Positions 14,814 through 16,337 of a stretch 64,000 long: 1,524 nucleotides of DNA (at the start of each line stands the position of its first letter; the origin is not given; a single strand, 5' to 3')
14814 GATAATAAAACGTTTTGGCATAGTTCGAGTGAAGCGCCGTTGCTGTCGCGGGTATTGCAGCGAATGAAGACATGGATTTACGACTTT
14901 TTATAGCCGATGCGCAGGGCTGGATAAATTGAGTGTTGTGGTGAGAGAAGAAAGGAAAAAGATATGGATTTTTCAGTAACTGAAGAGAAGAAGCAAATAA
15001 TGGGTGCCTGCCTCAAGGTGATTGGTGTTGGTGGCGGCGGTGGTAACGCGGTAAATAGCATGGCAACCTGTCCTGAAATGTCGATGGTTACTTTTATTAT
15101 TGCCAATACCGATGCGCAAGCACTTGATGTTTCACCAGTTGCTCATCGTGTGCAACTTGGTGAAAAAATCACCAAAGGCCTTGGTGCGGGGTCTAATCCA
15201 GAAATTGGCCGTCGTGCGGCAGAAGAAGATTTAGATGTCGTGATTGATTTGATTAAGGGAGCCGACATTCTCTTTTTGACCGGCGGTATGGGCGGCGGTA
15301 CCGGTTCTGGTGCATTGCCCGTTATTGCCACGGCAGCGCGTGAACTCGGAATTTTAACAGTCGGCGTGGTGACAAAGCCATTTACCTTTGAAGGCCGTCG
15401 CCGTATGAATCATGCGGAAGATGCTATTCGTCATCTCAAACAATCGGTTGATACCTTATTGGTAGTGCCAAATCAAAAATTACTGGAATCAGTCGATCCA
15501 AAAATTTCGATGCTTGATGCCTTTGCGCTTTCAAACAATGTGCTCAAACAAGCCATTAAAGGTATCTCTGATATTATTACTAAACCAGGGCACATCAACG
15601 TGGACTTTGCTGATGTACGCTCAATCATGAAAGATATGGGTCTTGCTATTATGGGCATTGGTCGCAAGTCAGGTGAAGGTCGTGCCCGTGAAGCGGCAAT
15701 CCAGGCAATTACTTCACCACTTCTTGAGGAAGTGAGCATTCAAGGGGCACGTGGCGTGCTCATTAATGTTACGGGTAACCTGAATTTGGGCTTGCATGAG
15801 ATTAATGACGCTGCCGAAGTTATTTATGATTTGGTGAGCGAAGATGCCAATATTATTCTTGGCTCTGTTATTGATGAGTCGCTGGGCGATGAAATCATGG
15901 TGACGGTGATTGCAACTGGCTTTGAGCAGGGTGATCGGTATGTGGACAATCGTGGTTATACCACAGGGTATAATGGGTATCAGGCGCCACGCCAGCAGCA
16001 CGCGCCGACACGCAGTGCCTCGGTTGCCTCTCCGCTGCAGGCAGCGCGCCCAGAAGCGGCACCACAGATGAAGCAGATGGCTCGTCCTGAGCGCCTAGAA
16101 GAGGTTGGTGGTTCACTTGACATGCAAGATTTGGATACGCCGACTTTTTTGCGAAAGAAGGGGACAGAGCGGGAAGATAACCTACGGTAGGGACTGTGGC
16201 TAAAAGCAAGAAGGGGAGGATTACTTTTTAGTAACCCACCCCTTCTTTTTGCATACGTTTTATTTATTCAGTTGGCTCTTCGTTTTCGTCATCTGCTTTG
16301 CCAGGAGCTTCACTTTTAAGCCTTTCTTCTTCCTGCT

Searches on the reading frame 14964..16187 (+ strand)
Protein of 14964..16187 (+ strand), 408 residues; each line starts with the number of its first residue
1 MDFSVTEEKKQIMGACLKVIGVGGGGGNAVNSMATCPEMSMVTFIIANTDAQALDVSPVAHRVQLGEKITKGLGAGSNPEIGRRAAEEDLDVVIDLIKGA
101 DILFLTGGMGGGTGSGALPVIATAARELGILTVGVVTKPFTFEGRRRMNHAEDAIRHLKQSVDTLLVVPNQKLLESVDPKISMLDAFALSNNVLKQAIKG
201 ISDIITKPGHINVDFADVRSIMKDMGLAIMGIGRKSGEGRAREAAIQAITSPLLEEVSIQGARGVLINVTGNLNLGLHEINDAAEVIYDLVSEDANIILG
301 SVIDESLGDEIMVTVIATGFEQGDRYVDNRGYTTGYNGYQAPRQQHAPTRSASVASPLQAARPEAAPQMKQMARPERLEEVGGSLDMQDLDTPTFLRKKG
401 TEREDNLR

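Call 9: find_encoding_contigs(protein=window:14964-16187:+, flank=1000, max_places=3)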
Protein window:14964-16187:+ (408 aa): 1 contig read that carries it; 1 place shown.
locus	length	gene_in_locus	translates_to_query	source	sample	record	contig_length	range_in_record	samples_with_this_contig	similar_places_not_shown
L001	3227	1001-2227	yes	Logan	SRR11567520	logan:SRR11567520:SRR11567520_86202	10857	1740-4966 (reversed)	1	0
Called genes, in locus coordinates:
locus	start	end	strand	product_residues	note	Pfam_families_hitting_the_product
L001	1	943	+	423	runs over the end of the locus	PF14450:FtsA (weak), PF02491:SHS2_FTSA, PF11104:PilM_2 (weak), PF06723:MreB_Mbl, PF14450:FtsA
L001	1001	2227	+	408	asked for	PF00091:Tubulin, PF12327:FtsZ_C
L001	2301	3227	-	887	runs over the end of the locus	?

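Call 23: find_related_loci(query=window:14964-16187:+, collection=genome_contigs, flank=1000)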
Query window:14964-16187:+ (408 aa) in genome_contigs; peptide patterns used: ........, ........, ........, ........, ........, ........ (x = any residue, [..] = any of these).
185 stretches matched a pattern; 25 encode a relative of the query (tblastn E <= 1e-3); 25 distinct loci.
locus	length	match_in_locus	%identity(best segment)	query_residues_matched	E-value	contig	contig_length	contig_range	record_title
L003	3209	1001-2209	91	1-399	0e+0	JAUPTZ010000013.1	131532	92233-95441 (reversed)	MAG: Candidatus Dependentiae bacterium isolate erpe_2018_sw_6hr_WHONDRS-SW48-000087_B_bin.4 scaffold_1105359, whole geno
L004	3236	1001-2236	83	1-408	0e+0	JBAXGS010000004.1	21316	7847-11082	MAG: bacterium isolate ELA303 MAG303_4, whole genome shotgun sequence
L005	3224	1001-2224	83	1-408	0e+0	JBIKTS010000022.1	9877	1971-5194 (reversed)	MAG: Candidatus Babeliales bacterium isolate ME2015-07-30_3300044647_group6_bin135 Rohwer_bin1430_scaffold_8034_c1, whol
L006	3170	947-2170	55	7-407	8e-131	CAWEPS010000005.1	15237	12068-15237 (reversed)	MAG: uncultured bacterium isolate MFD02138.bin.3.60 genome assembly, contig: contig_108856, whole genome shotgun sequenc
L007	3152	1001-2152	56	1-403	5e-129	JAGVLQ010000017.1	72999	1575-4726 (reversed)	MAG: Candidatus Babeliales bacterium isolate SW_22 c_000000119227, whole genome shotgun sequence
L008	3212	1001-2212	55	1-405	5e-129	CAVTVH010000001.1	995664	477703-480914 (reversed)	MAG: uncultured bacterium isolate MFD04967.bin.2.36 genome assembly, contig: contig_3122, whole genome shotgun sequence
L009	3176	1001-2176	54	1-399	1e-126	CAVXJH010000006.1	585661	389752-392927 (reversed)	MAG: Candidatus Babeliales bacterium isolate MFD03323.bin.2.33 genome assembly, contig: contig_45610, whole genome shotg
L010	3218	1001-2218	54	16-403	5e-126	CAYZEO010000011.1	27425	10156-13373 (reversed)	MAG TPA_asm: uncultured Pseudomonadota bacterium isolate binchicken_co334_1 genome assembly, contig: NODE_2827_length_27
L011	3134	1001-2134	55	1-399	1e-123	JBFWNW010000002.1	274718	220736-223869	MAG: Candidatus Babeliales bacterium isolate CA_2019_TPBF_121 NODE_400_length_274718_cov_8.074882_TPBF, whole genome sho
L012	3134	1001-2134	55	7-406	2e-122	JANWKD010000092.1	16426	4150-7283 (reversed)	MAG: Candidatus Babeliales bacterium isolate CRAIB_MAG84 c_000000109060, whole genome shotgun sequence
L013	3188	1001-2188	53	1-404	5e-122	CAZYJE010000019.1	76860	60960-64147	MAG TPA_asm: uncultured Pseudomonadota bacterium isolate binchicken_co313_44 genome assembly, contig: k141_3524665, whol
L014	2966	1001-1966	61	1-320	1e-120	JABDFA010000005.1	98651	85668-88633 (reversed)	MAG: Candidatus Dependentiae bacterium isolate BWMinHeated_Nextera35_MAG3 3300020947.a:Ga0207103_10005, whole genome sho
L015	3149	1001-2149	53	17-399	5e-118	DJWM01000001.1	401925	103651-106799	MAG TPA_asm: Candidatus Dependentiae bacterium UBA6230 UBA6230_contig_8463, whole genome shotgun sequence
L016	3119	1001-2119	51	1-399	3e-118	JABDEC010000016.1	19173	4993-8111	MAG: Candidatus Dependentiae bacterium isolate BWMinControl_Nextera38_MAG1 3300020911.a:Ga0207014_1100, whole genome sho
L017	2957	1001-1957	60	1-320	7e-117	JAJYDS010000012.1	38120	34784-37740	MAG: bacterium isolate DBS1-1.bin112 NODE_1625_length_38120_cov_2.837496, whole genome shotgun sequence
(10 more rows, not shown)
